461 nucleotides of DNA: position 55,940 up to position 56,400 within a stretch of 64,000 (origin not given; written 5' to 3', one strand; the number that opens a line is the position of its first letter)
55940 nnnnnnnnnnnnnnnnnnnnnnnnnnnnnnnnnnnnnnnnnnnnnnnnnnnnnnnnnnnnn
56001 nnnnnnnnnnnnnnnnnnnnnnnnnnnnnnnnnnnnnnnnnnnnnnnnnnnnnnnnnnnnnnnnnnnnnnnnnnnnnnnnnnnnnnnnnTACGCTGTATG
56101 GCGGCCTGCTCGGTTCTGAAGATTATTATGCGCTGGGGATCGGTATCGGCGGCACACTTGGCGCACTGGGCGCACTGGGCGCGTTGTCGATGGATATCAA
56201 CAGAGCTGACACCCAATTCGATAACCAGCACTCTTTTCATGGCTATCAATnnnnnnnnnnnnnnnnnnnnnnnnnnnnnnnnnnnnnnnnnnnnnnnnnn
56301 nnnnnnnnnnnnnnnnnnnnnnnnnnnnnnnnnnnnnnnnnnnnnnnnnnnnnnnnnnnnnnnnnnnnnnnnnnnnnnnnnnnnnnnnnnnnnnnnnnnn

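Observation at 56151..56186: In-frame 9-bp tandem repeat in the usher gene yraJ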

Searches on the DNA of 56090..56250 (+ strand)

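Call 6: search_dna_similar(query=window:56090-56250:+, collection=ecoli_genomes, mode=near, rows=spread, max_rows=40)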
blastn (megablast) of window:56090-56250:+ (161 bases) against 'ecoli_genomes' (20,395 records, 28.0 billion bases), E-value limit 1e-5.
Records with a match: 3468; places in all: 3471; records where one place covers at least 80% of the query: 3459.
Genomes with a match: 3468 of 5426; with a place that covers at least 80% of the query: 3459. Places per genome that has any: lowest 1, median 1, highest 2. On chromosomes: 3471 places; on plasmids: 0.
Best place of each record, by identity: >=99% 4; 95-99% 4; 90-95% 3460.
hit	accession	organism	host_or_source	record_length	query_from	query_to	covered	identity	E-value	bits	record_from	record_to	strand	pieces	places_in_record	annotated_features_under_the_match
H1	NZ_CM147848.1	Escherichia coli strain 52F4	Calf of Bos taurus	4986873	1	161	100%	100.0%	5e-78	298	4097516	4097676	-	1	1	yraJ: fimbria/pilus outer membrane usher protein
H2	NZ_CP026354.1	Escherichia coli strain 3FA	not applicable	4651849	1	161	100%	94.4%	3e-60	239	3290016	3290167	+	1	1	yraJ: fimbria/pilus outer membrane usher protein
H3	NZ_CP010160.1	Escherichia coli strain H1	not applicable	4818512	1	161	100%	94.4%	3e-60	239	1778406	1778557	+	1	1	yraJ: fimbria/pilus outer membrane usher protein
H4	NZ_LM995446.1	Escherichia coli strain K-12 substr. RV308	-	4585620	1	161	100%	94.4%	3e-60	239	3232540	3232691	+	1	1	yraJ: fimbria/pilus outer membrane usher protein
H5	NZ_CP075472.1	Escherichia coli strain NT1F25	pig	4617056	1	161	100%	94.4%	3e-60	239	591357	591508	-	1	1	yraJ: fimbria/pilus outer membrane usher protein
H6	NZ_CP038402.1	Escherichia coli O157:H7 strain BB24-1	cattle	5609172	1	161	100%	94.4%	3e-60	239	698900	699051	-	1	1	yraJ: fimbria/pilus outer membrane usher protein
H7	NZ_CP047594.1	Escherichia coli strain LD27-1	feces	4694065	1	161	100%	94.4%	3e-60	239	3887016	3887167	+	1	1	yraJ: fimbria/pilus outer membrane usher protein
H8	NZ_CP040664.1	Escherichia coli strain KR2009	chicken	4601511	1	161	100%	94.4%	3e-60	239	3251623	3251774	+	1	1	yraJ: fimbria/pilus outer membrane usher protein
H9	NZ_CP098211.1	Escherichia coli strain Z0117EC0040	Canis lupus familiaris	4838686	1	161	100%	94.4%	3e-60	239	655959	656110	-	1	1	yraJ: fimbria/pilus outer membrane usher protein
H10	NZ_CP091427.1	Escherichia coli strain 1000C-3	hospital wastewater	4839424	1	161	100%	94.4%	3e-60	239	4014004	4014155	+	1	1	yraJ: fimbria/pilus outer membrane usher protein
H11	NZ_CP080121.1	Escherichia coli strain PK8217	chicken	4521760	1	161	100%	94.4%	3e-60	239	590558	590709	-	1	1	yraJ: fimbria/pilus outer membrane usher protein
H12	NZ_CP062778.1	Escherichia coli O157:H7 strain Z1836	Bovine Faeces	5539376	1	161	100%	94.4%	3e-60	239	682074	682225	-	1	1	yraJ: fimbria/pilus outer membrane usher protein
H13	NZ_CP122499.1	Escherichia coli strain W409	chicken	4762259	1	161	100%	94.4%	3e-60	239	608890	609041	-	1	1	yraJ: fimbria/pilus outer membrane usher protein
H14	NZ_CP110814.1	Escherichia coli strain THB42-F4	dog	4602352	1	161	100%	94.4%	3e-60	239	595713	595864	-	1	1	yraJ: fimbria/pilus outer membrane usher protein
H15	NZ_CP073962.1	Escherichia coli strain MB31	Poultry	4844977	1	161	100%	94.4%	3e-60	239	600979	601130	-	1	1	yraJ: fimbria/pilus outer membrane usher protein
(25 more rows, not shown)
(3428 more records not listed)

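Call 8: search_dna_similar(query=window:56090-56250:+, collection=ecoli_genomes, mode=near, rows=best, max_rows=14)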
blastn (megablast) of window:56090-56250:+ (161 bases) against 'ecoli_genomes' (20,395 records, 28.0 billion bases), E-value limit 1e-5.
Records with a match: 3468; places in all: 3471; records where one place covers at least 80% of the query: 3459.
Genomes with a match: 3468 of 5426; with a place that covers at least 80% of the query: 3459. Places per genome that has any: lowest 1, median 1, highest 2. On chromosomes: 3471 places; on plasmids: 0.
Best place of each record, by identity: >=99% 4; 95-99% 4; 90-95% 3460.
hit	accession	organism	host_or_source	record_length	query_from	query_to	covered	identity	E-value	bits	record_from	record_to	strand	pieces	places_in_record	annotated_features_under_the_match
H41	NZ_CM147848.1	Escherichia coli strain 52F4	Calf of Bos taurus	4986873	1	161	100%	100.0%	5e-78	298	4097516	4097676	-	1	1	yraJ: fimbria/pilus outer membrane usher protein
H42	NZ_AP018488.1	Escherichia coli O157:H7 strain PV15-279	Homo sapiens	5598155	1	161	100%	94.4%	3e-60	239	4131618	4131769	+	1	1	yraJ: fimbria/pilus outer membrane usher protein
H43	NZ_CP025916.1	Escherichia coli strain 120899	Homo sapiens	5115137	1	161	100%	94.4%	3e-60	239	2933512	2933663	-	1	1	yraJ: fimbria/pilus outer membrane usher protein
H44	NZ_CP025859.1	Escherichia coli strain 504239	Homo sapiens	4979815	1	161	100%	94.4%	3e-60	239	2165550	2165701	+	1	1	yraJ: fimbria/pilus outer membrane usher protein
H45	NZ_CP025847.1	Escherichia coli strain 602354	Homo sapiens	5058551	1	161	100%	94.4%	3e-60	239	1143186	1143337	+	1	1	yraJ: fimbria/pilus outer membrane usher protein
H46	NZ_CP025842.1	Escherichia coli strain 720632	Homo sapiens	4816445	1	161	100%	94.4%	3e-60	239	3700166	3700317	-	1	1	fimbria/pilus outer membrane usher protein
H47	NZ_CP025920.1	Escherichia coli strain 103605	Homo sapiens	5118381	1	161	100%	94.4%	3e-60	239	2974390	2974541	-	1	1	yraJ: fimbria/pilus outer membrane usher protein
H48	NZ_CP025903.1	Escherichia coli strain 300709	Homo sapiens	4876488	1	161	100%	94.4%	3e-60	239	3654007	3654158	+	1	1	yraJ: fimbria/pilus outer membrane usher protein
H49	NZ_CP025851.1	Escherichia coli strain 510016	Homo sapiens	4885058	1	161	100%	94.4%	3e-60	239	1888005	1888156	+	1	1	yraJ: fimbria/pilus outer membrane usher protein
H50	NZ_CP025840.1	Escherichia coli strain 214-4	Homo sapiens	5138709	1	161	100%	94.4%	3e-60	239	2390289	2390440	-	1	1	yraJ: fimbria/pilus outer membrane usher protein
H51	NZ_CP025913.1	Escherichia coli strain 203740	Homo sapiens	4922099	1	161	100%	94.4%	3e-60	239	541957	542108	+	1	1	yraJ: fimbria/pilus outer membrane usher protein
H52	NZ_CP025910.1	Escherichia coli strain 204446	Homo sapiens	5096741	1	161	100%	94.4%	3e-60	239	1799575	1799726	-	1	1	yraJ: fimbria/pilus outer membrane usher protein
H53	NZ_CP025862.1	Escherichia coli strain 504237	Homo sapiens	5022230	1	161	100%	94.4%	3e-60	239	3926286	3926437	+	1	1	yraJ: fimbria/pilus outer membrane usher protein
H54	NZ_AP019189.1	Escherichia coli strain M217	Homo sapiens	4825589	1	161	100%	94.4%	3e-60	239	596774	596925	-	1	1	yraJ: fimbria/pilus outer membrane usher protein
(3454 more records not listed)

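Call 10: get_annotated_region(hit=H41, flank=4000)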
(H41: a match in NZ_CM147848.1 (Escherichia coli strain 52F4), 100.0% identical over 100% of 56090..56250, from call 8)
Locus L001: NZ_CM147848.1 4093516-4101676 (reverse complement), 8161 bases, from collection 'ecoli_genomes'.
description: Escherichia coli strain 52F4 chromosome, whole genome shotgun sequence
organism: Escherichia coli strain 52F4 (NCBI taxid 562)
replicon: chromosome; assembly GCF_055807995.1
host: -; source: Calf of Bos taurus; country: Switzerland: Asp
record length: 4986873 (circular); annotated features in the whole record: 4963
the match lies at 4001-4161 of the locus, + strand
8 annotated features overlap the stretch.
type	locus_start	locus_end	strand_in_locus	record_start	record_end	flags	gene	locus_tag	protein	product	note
CDS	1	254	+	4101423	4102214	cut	agaD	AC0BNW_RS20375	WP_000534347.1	PTS galactosamine transporter subunit IID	-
CDS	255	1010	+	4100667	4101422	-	agaI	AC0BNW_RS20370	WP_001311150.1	galactosamine-6-phosphate isomerase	-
CDS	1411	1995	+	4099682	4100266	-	yraH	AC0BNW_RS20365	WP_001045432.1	fimbrial protein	-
CDS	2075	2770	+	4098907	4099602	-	yraI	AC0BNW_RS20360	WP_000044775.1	fimbrial biogenesis chaperone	-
CDS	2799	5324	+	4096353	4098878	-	yraJ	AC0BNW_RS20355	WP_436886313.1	fimbria/pilus outer membrane usher protein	-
CDS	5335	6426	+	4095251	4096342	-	yraK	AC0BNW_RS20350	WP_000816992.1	fimbrial protein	-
CDS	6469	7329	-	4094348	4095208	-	rsmI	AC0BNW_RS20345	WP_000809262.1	16S rRNA (cytidine(1402)-2'-O)-methyltransferase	-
CDS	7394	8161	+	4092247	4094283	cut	lpoA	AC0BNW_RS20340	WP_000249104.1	penicillin-binding protein activator LpoA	-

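Call 11: get_annotated_region(hit=H4, flank=4000)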
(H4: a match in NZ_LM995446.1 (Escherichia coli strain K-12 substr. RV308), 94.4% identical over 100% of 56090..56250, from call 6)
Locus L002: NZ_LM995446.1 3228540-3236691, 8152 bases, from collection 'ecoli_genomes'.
description: Escherichia coli strain K-12 substr. RV308 chromosome 1, complete sequence
organism: Escherichia coli strain K-12 substr. RV308 (NCBI taxid 562)
replicon: chromosome; assembly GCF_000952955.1
host: -; source: -; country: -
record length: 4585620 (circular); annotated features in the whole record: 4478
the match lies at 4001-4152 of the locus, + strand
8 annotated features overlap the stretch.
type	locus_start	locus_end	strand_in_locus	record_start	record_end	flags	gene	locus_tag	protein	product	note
CDS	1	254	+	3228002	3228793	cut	agaD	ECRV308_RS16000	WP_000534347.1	PTS galactosamine transporter subunit IID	-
CDS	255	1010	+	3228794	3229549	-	agaI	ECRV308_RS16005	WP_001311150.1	galactosamine-6-phosphate isomerase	-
CDS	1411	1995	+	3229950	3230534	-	yraH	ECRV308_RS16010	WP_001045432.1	fimbrial protein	-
CDS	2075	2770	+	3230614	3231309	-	yraI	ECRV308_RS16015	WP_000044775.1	fimbrial biogenesis chaperone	-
CDS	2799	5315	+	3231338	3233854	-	yraJ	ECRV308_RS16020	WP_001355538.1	fimbria/pilus outer membrane usher protein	-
CDS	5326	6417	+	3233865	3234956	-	yraK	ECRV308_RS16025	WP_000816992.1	fimbrial protein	-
CDS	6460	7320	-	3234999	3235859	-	rsmI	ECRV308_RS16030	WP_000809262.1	16S rRNA (cytidine(1402)-2'-O)-methyltransferase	-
CDS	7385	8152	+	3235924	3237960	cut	lpoA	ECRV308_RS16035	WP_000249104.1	penicillin-binding protein activator LpoA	-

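Call 17: search_dna_similar(query=L002:4001-4152:+, collection=ecoli_genomes, mode=near, rows=spread, max_rows=60)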
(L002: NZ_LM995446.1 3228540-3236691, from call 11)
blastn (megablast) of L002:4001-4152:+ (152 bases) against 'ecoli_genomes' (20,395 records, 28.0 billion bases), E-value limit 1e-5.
Records with a match: 3468; places in all: 3471; records where one place covers at least 80% of the query: 3459.
Genomes with a match: 3468 of 5426; with a place that covers at least 80% of the query: 3459. Places per genome that has any: lowest 1, median 1, highest 2. On chromosomes: 3471 places; on plasmids: 0.
Best place of each record, by identity: >=99% 3150; 95-99% 317; 90-95% 1.
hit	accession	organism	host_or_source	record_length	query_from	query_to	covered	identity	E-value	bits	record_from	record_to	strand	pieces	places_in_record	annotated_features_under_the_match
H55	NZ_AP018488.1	Escherichia coli O157:H7 strain PV15-279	Homo sapiens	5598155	1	152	100%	100.0%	5e-73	281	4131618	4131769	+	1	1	yraJ: fimbria/pilus outer membrane usher protein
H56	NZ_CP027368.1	Escherichia coli strain 2014C-3307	Homo sapiens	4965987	1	152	100%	100.0%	5e-73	281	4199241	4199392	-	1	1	yraJ: fimbria/pilus outer membrane usher protein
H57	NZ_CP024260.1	Escherichia coli strain F5656C1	missing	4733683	1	152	100%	100.0%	5e-73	281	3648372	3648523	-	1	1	yraJ: fimbria/pilus outer membrane usher protein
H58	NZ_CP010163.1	Escherichia coli strain H2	not applicable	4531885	1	152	100%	100.0%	5e-73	281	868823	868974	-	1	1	yraJ: fimbria/pilus outer membrane usher protein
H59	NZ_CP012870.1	Escherichia coli strain K-12 substr. MG1655_TMP32XR2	culture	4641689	1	152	100%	100.0%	5e-73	281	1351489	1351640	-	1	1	yraJ: fimbria/pilus outer membrane usher protein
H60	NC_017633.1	Escherichia coli ETEC H10407 strain ETEC H10407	-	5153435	1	152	100%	100.0%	5e-73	281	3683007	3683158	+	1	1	yraJ: fimbria/pilus outer membrane usher protein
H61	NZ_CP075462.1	Escherichia coli strain NT1F10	pig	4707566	1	152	100%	100.0%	5e-73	281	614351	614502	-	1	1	yraJ: fimbria/pilus outer membrane usher protein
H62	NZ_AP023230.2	Escherichia coli strain YJ4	Homo sapiens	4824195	1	152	100%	100.0%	5e-73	281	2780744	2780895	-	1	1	yraJ: fimbria/pilus outer membrane usher protein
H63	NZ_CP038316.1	Escherichia coli O157:H7 strain NE92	bovine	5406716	1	152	100%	100.0%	5e-73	281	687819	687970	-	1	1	yraJ: fimbria/pilus outer membrane usher protein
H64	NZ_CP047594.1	Escherichia coli strain LD27-1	feces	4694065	1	152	100%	100.0%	5e-73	281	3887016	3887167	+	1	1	yraJ: fimbria/pilus outer membrane usher protein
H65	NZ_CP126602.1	Escherichia coli strain Ec1117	Oregano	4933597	1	152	100%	100.0%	5e-73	281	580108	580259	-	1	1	yraJ: fimbria/pilus outer membrane usher protein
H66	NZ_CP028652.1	Escherichia coli strain 123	cattle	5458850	1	152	100%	100.0%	5e-73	281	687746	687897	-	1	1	yraJ: fimbria/pilus outer membrane usher protein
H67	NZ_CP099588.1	Escherichia coli strain EMG2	Homo sapiens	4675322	1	152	100%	100.0%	5e-73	281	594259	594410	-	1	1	yraJ: fimbria/pilus outer membrane usher protein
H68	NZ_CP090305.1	Escherichia coli strain Z503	Homo sapiens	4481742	1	152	100%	100.0%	5e-73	281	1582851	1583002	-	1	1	yraJ: fimbria/pilus outer membrane usher protein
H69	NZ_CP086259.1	Escherichia coli strain SCPM-O-B-9427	Homo sapiens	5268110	1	152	100%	100.0%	5e-73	281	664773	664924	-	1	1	yraJ: fimbria/pilus outer membrane usher protein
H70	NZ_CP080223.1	Escherichia coli O141:H4 strain P13-6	Sus scrofa domesticus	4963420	1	152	100%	100.0%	5e-73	281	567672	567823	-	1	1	yraJ: fimbria/pilus outer membrane usher protein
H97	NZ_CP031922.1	Escherichia coli O26:H11 strain FWSEC0001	Homo sapiens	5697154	1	152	100%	99.3%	2e-71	276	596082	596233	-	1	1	yraJ: fimbria/pilus outer membrane usher protein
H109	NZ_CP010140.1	Escherichia coli strain D3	dog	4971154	1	152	100%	98.7%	1e-69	270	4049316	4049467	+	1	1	yraJ: fimbria/pilus outer membrane usher protein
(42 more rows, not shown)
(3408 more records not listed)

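Call 30: get_annotated_region(hit=H55, flank=1500)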
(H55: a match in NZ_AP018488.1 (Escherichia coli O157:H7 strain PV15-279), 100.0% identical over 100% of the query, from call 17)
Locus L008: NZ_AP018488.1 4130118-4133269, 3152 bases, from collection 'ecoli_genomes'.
description: Escherichia coli O157:H7 strain PV15-279 chromosome, complete genome
organism: Escherichia coli O157:H7 strain PV15-279 (NCBI taxid 83334)
replicon: chromosome; assembly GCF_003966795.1
host: Homo sapiens; source: -; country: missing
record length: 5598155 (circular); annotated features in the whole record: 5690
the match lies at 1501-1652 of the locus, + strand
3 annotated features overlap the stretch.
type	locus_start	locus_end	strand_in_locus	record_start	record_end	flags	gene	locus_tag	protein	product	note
CDS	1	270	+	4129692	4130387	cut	yraI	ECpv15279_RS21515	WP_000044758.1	fimbrial biogenesis chaperone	-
CDS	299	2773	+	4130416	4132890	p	yraJ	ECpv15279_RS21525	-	fimbria/pilus outer membrane usher protein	internal stop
CDS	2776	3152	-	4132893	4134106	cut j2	-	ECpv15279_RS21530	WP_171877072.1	IS3-like element IS1203 family transposase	programmed frameshift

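Call 31: get_annotated_region(hit=H97, flank=1500)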
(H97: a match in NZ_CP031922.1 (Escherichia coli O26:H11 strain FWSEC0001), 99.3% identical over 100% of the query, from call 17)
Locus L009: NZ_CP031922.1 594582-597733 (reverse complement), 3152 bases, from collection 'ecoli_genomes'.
description: Escherichia coli O26:H11 strain FWSEC0001 chromosome, complete genome
organism: Escherichia coli O26:H11 strain FWSEC0001 (NCBI taxid 244319)
replicon: chromosome; assembly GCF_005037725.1
host: Homo sapiens; source: Clinical: Human (Homo sapiens); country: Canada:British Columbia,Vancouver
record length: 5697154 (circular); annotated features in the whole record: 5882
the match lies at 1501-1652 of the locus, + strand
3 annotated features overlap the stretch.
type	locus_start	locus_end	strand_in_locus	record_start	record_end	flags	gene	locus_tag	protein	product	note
CDS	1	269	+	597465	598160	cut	yraI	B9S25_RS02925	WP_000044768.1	fimbrial biogenesis chaperone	-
CDS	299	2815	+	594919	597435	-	yraJ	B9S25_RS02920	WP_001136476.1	fimbria/pilus outer membrane usher protein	-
CDS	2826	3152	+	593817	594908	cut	yraK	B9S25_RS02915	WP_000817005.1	fimbrial protein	-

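Call 32: get_annotated_region(hit=H109, flank=1500)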
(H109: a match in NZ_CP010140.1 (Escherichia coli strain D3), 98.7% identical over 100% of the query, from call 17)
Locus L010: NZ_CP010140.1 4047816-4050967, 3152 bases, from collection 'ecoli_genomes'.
description: Escherichia coli strain D3 chromosome, complete genome
organism: Escherichia coli strain D3 (NCBI taxid 562)
replicon: chromosome; assembly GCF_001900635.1
host: dog; source: -; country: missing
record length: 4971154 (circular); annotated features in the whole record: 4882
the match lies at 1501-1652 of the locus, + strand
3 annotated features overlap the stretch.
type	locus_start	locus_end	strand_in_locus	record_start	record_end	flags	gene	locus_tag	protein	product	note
CDS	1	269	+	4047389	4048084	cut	yraI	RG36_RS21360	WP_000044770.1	fimbrial biogenesis chaperone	-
CDS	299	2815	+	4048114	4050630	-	yraJ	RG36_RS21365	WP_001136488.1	fimbria/pilus outer membrane usher protein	-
CDS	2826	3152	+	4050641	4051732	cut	yraK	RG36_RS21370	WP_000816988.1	fimbrial protein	-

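Call 33: get_annotated_region(hit=H60, flank=1500)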
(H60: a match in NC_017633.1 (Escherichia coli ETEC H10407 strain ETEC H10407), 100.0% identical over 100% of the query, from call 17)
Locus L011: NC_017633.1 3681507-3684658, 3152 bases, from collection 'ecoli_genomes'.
description: Escherichia coli ETEC H10407, complete sequence
organism: Escherichia coli ETEC H10407 strain ETEC H10407 (NCBI taxid 316401)
replicon: chromosome; assembly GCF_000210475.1
host: -; source: -; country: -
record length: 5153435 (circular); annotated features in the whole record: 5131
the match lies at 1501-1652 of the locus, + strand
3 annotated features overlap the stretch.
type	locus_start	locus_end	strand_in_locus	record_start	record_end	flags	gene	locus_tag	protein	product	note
CDS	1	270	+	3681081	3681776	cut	yraI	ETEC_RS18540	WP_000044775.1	fimbrial biogenesis chaperone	-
CDS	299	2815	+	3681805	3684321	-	yraJ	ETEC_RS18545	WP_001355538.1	fimbria/pilus outer membrane usher protein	-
CDS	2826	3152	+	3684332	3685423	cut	yraK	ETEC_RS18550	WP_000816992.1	fimbrial protein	-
